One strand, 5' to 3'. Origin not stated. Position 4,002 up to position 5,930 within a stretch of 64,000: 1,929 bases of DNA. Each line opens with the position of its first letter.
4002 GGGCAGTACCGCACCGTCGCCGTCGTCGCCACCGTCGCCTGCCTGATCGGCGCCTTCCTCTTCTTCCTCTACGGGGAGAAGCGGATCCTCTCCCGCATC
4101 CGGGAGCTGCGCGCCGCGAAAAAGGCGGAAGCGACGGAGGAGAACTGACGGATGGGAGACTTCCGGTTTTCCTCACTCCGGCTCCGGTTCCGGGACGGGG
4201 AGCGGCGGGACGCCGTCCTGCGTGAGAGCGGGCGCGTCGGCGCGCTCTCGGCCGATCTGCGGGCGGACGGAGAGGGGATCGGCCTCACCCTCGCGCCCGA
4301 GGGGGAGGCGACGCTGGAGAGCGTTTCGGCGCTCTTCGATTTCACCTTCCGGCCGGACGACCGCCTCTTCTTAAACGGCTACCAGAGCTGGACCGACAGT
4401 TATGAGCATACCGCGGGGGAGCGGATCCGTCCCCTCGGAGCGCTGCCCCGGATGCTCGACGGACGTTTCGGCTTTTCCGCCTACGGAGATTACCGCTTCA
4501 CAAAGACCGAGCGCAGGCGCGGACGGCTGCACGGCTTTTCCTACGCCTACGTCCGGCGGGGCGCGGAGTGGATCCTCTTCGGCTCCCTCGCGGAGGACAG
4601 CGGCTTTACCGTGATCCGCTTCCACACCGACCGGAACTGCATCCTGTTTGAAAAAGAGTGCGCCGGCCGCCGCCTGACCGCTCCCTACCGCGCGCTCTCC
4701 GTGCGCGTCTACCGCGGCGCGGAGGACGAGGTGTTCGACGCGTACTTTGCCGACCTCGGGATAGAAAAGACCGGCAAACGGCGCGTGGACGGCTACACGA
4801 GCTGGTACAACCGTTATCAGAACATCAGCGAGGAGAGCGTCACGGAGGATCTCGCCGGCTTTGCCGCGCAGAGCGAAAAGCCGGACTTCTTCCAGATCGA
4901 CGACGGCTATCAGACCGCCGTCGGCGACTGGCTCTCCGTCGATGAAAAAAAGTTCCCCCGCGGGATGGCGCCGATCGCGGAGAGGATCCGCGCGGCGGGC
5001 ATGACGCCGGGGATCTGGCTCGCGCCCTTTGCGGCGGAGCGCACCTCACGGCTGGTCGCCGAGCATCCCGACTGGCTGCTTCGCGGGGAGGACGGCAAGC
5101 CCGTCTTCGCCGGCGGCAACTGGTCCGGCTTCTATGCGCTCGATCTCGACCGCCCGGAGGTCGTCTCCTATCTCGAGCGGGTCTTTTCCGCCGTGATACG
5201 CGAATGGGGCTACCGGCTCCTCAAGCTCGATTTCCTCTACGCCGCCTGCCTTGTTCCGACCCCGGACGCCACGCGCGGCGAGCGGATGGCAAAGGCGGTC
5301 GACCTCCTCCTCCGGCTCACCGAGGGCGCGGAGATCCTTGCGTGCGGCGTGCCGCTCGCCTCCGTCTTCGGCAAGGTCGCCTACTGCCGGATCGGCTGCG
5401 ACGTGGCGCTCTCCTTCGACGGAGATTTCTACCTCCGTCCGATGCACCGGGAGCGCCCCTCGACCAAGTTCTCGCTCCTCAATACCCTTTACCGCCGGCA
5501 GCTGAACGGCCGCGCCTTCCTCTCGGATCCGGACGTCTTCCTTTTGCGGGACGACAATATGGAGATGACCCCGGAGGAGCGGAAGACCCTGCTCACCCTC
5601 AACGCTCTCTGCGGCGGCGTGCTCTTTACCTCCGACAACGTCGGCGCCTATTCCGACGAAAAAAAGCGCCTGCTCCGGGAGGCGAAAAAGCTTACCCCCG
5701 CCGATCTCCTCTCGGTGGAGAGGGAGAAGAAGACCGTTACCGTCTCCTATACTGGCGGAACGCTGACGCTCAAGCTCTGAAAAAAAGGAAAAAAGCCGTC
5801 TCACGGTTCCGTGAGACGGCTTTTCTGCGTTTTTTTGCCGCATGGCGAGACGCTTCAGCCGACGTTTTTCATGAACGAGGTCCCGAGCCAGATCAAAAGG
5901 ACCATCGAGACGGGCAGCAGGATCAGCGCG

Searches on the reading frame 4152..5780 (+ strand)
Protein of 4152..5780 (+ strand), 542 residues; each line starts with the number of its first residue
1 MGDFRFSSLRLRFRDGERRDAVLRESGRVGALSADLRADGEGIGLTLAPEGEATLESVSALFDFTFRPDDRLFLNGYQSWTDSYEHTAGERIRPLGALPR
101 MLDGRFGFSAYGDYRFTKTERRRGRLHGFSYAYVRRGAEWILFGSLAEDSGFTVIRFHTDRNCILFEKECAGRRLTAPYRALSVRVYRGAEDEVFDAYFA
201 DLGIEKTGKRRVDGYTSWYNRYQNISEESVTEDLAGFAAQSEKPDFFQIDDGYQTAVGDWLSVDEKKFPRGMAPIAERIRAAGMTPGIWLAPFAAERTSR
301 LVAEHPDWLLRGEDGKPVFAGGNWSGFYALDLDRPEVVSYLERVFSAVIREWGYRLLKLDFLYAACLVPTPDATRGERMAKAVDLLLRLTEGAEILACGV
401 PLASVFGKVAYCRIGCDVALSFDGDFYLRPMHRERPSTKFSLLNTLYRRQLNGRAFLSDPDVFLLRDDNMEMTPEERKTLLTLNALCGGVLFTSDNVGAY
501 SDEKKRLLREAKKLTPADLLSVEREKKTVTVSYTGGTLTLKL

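Call 52: find_encoding_contigs(protein=window:4152-5780:+, flank=10000, max_places=1)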
Protein window:4152-5780:+ (542 aa): 3 contigs read that carry it; 1 place shown.
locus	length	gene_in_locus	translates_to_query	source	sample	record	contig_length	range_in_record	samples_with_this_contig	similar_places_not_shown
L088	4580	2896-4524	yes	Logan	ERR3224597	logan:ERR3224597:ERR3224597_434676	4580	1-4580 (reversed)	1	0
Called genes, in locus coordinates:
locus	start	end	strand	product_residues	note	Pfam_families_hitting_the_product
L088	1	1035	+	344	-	?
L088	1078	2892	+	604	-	PF14018:DUF4234, PF07690:MFS_1, PF13347:MFS_2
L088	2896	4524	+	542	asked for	PF02065:Melibiase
